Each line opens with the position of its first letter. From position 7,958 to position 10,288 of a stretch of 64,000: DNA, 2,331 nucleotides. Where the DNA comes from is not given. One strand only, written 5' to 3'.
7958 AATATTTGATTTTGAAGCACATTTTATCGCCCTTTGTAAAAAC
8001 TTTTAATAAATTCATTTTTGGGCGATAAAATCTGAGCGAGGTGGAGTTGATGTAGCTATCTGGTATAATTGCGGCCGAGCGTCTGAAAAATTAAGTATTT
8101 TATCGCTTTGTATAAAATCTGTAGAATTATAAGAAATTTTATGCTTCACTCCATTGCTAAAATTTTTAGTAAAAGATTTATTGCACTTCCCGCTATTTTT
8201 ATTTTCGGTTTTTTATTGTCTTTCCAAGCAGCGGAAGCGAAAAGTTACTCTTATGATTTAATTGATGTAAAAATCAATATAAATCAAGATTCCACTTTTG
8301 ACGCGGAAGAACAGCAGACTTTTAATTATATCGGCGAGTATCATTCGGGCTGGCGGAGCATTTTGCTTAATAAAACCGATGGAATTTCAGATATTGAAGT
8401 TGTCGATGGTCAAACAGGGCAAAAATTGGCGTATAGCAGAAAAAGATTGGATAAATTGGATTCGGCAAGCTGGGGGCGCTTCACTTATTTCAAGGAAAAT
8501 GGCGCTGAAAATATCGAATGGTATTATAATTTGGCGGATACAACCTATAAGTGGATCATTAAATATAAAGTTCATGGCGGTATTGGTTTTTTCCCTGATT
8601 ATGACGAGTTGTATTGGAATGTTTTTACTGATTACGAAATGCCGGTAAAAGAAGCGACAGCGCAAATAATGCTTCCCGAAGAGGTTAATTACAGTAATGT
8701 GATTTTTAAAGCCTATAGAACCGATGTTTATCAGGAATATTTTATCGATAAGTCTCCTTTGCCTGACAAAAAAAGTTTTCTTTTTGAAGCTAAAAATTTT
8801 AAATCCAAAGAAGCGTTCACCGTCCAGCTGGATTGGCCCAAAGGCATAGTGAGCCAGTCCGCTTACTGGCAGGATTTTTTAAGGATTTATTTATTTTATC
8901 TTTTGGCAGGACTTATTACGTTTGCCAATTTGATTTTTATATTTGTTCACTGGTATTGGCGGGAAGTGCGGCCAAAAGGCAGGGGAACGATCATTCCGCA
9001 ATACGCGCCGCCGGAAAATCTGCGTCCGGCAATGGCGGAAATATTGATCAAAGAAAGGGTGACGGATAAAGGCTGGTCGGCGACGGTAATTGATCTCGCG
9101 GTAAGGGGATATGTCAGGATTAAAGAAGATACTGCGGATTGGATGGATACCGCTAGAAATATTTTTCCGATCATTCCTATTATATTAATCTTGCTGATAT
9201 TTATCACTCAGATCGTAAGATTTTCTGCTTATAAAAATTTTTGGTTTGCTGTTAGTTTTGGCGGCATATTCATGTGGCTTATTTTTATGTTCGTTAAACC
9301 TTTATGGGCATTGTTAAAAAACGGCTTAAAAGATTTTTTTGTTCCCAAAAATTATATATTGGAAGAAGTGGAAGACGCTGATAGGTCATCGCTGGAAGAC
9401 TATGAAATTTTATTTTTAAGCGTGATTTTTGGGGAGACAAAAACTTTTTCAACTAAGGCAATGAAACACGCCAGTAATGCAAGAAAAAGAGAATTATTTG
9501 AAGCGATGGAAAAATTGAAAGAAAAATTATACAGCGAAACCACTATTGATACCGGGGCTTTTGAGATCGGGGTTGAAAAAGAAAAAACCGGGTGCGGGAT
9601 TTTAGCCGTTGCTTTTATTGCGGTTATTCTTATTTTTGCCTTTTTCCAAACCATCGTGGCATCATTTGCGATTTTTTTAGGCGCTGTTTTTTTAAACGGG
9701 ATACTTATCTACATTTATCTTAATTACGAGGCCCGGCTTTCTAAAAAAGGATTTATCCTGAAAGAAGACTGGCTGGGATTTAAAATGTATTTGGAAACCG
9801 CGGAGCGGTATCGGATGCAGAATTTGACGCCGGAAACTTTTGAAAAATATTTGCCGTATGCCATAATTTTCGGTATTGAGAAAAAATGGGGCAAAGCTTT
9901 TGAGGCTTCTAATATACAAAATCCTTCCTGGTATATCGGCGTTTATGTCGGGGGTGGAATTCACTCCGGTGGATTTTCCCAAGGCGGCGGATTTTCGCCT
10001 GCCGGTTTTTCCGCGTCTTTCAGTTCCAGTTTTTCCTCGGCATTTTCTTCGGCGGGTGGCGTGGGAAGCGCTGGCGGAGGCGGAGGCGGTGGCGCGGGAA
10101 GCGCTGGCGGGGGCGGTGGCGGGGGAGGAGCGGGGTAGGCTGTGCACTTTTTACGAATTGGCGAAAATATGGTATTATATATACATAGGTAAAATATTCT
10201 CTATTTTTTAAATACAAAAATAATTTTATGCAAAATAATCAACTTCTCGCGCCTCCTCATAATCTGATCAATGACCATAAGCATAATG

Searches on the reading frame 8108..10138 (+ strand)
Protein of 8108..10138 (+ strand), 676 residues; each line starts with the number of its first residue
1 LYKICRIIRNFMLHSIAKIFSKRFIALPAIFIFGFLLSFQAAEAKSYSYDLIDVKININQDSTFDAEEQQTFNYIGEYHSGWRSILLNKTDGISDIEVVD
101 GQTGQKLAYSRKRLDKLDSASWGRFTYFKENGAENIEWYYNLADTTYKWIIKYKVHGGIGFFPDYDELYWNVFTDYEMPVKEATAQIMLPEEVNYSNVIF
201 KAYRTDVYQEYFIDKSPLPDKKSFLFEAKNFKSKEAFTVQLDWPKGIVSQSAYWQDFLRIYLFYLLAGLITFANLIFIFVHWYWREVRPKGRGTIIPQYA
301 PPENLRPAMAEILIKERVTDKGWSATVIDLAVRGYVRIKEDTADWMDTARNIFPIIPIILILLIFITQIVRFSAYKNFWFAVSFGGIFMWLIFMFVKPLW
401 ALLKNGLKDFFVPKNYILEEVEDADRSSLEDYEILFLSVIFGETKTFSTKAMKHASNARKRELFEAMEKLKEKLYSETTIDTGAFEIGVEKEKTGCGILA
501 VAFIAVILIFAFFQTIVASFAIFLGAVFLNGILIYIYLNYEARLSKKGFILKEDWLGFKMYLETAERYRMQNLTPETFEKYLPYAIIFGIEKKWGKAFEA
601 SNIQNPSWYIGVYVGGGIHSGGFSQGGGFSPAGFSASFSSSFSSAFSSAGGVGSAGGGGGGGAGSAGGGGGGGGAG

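Call 4: search_protein_families(library=pfam, proteins=[window:8108-10138:+], max_evalue=0.01)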
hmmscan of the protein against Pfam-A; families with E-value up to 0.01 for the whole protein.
window:8108-10138:+ (676 aa): 2 families
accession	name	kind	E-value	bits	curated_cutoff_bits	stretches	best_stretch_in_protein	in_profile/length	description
PF20990.2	DUF2207_C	-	2.3e-29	103.3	33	1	297-598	2-247/247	Predicted membrane protein (DUF2207) C-terminal domain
PF09972.14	DUF2207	-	3.5e-13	50.6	24.4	1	52-239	5-168/172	Predicted membrane protein (DUF2207) N-terminal domain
